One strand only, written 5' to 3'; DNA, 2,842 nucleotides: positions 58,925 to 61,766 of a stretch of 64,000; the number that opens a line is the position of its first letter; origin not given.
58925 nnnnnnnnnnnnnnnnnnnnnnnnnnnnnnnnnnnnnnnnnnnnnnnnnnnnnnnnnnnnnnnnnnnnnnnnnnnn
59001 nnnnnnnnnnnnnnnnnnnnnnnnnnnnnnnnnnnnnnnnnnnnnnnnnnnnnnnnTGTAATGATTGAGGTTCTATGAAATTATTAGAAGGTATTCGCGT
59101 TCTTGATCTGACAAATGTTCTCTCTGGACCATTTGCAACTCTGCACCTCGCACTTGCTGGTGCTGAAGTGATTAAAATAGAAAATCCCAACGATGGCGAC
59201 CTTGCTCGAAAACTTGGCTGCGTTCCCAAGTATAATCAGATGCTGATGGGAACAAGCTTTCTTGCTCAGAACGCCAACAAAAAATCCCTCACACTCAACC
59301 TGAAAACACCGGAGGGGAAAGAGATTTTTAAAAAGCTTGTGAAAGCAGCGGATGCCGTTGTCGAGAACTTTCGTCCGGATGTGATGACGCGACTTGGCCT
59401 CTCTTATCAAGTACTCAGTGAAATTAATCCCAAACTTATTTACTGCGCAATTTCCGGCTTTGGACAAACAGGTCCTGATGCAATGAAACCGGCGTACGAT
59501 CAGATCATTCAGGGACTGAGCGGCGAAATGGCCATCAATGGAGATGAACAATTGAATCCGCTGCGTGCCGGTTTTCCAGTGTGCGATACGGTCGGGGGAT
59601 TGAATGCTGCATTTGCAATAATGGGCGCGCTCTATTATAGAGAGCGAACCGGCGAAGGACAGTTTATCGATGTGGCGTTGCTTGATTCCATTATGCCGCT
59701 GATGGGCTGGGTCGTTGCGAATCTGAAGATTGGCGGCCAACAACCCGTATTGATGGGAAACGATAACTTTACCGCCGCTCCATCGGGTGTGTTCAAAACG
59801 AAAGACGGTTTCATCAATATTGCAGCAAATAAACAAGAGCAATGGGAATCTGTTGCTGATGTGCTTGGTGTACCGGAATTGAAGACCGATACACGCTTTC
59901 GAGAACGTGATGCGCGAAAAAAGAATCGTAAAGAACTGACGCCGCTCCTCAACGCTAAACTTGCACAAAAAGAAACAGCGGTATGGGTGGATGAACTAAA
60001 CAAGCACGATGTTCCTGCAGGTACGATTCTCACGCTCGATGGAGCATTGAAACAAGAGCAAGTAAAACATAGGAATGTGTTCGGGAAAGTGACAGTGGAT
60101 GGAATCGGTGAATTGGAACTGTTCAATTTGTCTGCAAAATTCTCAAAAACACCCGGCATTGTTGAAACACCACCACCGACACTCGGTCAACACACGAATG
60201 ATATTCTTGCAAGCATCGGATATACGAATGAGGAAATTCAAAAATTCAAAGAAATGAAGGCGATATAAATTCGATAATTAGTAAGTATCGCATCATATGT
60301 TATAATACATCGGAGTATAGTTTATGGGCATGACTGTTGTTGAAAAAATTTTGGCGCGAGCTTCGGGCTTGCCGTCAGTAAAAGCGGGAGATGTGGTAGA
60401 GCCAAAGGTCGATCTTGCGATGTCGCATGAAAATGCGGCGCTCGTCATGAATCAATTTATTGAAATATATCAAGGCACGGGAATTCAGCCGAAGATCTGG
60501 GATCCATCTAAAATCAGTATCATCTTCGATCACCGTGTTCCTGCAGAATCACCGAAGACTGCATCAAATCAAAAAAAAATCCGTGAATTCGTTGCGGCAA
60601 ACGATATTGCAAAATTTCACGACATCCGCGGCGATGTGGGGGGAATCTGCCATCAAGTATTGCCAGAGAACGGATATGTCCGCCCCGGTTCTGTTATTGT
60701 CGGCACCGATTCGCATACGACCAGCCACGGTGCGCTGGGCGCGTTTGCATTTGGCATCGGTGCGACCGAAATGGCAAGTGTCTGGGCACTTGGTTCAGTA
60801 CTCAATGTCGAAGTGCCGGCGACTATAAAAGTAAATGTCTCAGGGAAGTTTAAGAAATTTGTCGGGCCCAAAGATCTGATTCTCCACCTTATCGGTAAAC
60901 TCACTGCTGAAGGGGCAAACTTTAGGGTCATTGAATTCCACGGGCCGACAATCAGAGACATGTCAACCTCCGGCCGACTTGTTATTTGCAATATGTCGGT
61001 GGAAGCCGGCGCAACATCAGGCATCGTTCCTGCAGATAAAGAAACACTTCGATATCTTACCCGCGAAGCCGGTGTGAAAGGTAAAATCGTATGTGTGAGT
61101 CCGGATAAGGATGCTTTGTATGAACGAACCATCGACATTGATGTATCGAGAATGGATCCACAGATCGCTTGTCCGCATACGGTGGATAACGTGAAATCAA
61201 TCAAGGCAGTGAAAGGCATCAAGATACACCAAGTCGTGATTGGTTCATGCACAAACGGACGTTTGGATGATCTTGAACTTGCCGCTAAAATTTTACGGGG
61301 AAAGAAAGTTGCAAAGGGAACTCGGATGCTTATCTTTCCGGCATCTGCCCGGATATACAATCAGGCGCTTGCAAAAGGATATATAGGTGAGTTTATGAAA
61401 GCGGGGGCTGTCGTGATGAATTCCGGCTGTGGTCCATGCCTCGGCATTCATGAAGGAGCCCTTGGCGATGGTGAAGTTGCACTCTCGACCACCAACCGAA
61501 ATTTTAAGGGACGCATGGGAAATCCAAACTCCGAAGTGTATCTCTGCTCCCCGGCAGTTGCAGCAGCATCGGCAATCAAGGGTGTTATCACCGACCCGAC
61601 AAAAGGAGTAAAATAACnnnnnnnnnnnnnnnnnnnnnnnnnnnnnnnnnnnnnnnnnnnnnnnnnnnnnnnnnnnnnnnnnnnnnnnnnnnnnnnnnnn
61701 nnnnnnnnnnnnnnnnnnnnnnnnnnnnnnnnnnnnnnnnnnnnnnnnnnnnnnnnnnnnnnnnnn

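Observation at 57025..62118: Five-gene operon fusing 2-oxoacid chain-elongation enzymes (LeuB/LeuC/LeuD-like) with an HMG-CoA-lyase-family lyase and a family III CoA-transferase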

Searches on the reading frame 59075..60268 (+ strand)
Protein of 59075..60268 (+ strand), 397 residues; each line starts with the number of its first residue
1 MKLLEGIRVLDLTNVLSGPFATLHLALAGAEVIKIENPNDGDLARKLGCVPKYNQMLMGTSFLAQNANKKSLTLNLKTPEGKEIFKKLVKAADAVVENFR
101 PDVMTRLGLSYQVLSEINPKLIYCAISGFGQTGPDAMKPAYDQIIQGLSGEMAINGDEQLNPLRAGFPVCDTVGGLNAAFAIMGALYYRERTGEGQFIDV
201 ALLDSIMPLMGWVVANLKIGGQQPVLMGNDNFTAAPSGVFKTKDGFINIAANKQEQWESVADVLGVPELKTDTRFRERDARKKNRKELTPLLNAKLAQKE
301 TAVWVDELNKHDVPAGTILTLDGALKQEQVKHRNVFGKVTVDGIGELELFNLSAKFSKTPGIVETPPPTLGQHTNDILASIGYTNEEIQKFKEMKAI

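Call 3: search_protein_families(library=pfam, proteins=[window:59075-60268:+])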
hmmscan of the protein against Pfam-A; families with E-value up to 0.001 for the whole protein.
window:59075-60268:+ (397 aa): 1 family
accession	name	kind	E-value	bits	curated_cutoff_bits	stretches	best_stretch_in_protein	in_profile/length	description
PF02515.22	CoA_transf_3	-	6.8e-121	404.2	23.3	1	4-374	1-366/366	CoA-transferase family III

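Call 4: search_protein_families(library=ncbifam, proteins=[window:59075-60268:+])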
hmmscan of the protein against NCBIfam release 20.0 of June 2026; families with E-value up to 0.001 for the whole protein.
window:59075-60268:+ (397 aa): 7 families
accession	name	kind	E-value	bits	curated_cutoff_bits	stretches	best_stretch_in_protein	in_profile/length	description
NF052585.1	SucGlutTfsCaiB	equivalog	8.2e-89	297.9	750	1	4-382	8-389/394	succinate--glutarate CoA-transferase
NF003809.0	PRK05398.1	subfamily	1.9e-74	250.7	442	2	2-209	3-207/416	formyl-CoA transferase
NF041294.1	Scnl_mescCoAtase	equivalog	9.2e-72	242.3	700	1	1-378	1-380/381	succinyl-CoA:mesaconate CoA-transferase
TIGR03253.1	oxalate_frc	equivalog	2.3e-70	237.4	504.2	2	2-210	2-207/416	formyl-CoA transferase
NF008511.0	PRK11430.1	equivalog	3.4e-70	237.1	522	1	4-336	10-338/381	CoA:oxalate CoA-transferase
NF002914.1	PRK03525.1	equivalog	1.8e-50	172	413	1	4-393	10-393/400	L-carnitine CoA-transferase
TIGR04253.1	mesacon_CoA_iso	equivalog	8.8e-21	74.3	725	1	3-392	2-395/403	2-methylfumaryl-CoA isomerase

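Call 34: search_solved_structures(query=window:59075-60268:+, max_evalue=1e-20)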
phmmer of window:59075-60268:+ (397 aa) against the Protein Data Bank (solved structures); distinct sequences matched with E-value up to 1e-20: 32.
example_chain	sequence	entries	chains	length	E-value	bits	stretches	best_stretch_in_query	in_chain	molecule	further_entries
9br6_A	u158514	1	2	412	3.1e-77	263.7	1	2-381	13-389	Succinate--hydroxymethylglutarate CoA-transferase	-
9br7_A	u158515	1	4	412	3.2e-77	263.7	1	2-381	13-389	Succinate--hydroxymethylglutarate CoA-transferase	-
10uh_A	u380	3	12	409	3.2e-72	247.2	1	4-381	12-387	Formyl-coenzyme a transferase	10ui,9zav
4ed9_A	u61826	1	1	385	4.7e-62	213.7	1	4-373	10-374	CAIB/BAIF family protein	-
4hl6_A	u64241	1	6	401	6.9e-59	203.3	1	4-336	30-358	Uncharacterized protein YfdE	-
3ubm_A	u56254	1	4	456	8.4e-49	170.1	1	2-209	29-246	Formyl-CoA:oxalate CoA-transferase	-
5yit_A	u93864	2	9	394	3.1e-47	164.9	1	2-378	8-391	CoA transferase III | Uncharacterized protein Rv3272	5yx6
1pqy_A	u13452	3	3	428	6.6e-47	163.9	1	4-210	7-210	Hypothetical protein yfdW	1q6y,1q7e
1pt5_A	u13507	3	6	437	7.2e-47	163.8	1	4-210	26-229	Hypothetical protein yfdW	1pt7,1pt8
5yiy_A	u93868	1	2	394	3.6e-46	161.4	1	2-378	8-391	CoA transferase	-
9fn0_B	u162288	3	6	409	5e-44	154.4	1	3-391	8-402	Subunit of Benzylsuccinate CoA-transferase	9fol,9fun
2vjq_A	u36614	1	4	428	5.2e-43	151.1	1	2-210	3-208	FORMYL-COENZYME A TRANSFERASE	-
2vjo_A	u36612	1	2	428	5.2e-43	151.1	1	2-210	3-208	FORMYL-COENZYME A TRANSFERASE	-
2vjp_A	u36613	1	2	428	5.9e-43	150.9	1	2-210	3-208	FORMYL-COENZYME A TRANSFERASE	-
2vjn_A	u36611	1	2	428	7.1e-43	150.6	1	2-210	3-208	FORMYL-COENZYME A TRANSFERASE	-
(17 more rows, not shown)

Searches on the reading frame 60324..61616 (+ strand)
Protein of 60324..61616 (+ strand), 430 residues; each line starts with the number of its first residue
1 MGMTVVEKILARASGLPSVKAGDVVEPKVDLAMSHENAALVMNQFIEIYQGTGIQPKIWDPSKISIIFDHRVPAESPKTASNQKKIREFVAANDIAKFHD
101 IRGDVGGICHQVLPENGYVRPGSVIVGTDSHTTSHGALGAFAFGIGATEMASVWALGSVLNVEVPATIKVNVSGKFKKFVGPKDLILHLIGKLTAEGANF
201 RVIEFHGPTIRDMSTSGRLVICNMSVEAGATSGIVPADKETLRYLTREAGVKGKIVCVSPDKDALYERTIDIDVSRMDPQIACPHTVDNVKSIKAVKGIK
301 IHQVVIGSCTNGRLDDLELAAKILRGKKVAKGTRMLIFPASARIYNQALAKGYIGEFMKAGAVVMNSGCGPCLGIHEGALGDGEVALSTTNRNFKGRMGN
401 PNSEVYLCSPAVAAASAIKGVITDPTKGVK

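Call 3: search_protein_families(library=pfam, proteins=[window:60324-61616:+])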
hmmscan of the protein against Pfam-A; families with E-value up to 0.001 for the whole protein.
window:60324-61616:+ (430 aa): 1 family
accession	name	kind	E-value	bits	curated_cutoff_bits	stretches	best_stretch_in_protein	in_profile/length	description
PF00330.25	Aconitase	-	3.5e-100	336.6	28.7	2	82-294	82-304/463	Aconitase family (aconitate hydratase)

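Call 4: search_protein_families(library=ncbifam, proteins=[window:60324-61616:+])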
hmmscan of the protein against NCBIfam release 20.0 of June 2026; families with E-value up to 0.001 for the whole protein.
window:60324-61616:+ (430 aa): 19 families
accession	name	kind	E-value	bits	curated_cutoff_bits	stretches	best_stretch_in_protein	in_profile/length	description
NF001614.1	PRK00402.1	subfamily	5.4e-166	552.4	385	1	3-425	1-414/415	aconitase/3-isopropylmalate dehydratase large subunit family protein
TIGR01343.1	hacA_fam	subfamily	6e-156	519.1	385.7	1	4-425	1-411/412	homoaconitate hydratase family protein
TIGR02086.1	IPMI_arch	subfamily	9.4e-155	515.3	410.15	1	3-426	1-410/411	3-isopropylmalate dehydratase/homoaconitate hydratase family large subunit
NF040615.1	HacA_Meth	equivalog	3.8e-147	490.3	550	1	3-424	1-417/419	homoaconitase large subunit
TIGR02083.1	LEU2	equivalog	6.8e-138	460.1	610.65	1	3-426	1-417/419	3-isopropylmalate dehydratase large subunit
NF005558.0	PRK07229.1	equivalog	1.3e-102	344.5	612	1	1-427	1-414/647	aconitate hydratase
NF009116.0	PRK12466.1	subfamily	1.4e-93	314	531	2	57-294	52-304/472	3-isopropylmalate dehydratase large subunit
NF004016.0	PRK05478.1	subfamily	1e-87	294.6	510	2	57-293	51-301/468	3-isopropylmalate dehydratase large subunit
TIGR01342.1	acon_putative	hypoth_equivalog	2.3e-83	280.6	719.15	1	106-427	94-411/655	putative aconitate hydratase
TIGR00170.1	leuC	equivalog_domain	2.8e-74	250.4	560.25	2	68-292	61-299/466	3-isopropylmalate dehydratase large subunit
TIGR00139.1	h_aconitase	equivalog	2.3e-70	237.8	529.9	1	4-426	3-455/709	homoaconitase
TIGR01340.1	aconitase_mito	equivalog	1.5e-52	178.9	825.35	1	100-422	127-472/745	aconitate hydratase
NF006690.0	PRK09238.1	equivalog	2.3e-45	154.9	782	2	257-423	648-812/852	bifunctional aconitate hydratase 2/2-methylisocitrate dehydratase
NF008503.0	PRK11413.1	equivalog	1.4e-43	148.9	641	2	118-296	138-314/753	hydratase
NF006757.0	PRK09277.1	subfamily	2.4e-30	104.9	686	1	116-294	197-386/888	aconitate hydratase AcnA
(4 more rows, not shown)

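Call 35: search_solved_structures(query=window:60324-61616:+, max_evalue=1e-20)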
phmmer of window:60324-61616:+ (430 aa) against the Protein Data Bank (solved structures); distinct sequences matched with E-value up to 1e-20: 13.
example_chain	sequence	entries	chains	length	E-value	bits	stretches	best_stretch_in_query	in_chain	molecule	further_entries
4nqy_A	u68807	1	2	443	8e-118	397.1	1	1-425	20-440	Isopropylmalate/citramalate isomerase large subunit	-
4kp1_A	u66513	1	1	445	8.1e-118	397.1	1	1-425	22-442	Isopropylmalate/citramalate isomerase large subunit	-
4kp2_A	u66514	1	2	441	2.9e-114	385.4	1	3-424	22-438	Homoaconitase large subunit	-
1aco_A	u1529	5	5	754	6.7e-46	160.2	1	32-422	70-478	ACONITASE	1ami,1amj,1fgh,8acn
1nis_A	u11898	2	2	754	6.7e-46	160.2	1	32-422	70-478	ACONITASE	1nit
1b0m_A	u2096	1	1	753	6.9e-46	160.2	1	32-422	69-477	PROTEIN (ACONITASE)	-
1b0k_A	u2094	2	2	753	6.9e-46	160.2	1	32-422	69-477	PROTEIN (ACONITASE) | MITOCHONDRIAL ACONITASE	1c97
1c96_A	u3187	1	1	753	6.9e-46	160.2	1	32-422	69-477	MITOCHONDRIAL ACONITASE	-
5acn_A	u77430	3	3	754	6.9e-46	160.2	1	32-422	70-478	ACONITASE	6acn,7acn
1b0j_A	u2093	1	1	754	6.9e-46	160.2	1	32-422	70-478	ACONITATE HYDRATASE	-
1l5j_A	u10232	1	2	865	1.4e-24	90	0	258-425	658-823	Aconitate hydratase 2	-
2b3x_A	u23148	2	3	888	1.4e-22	83.4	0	109-252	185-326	Iron-responsive element binding protein 1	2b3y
3sn2_A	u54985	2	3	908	7.8e-21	77.7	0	109-255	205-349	Cytoplasmic aconitate hydratase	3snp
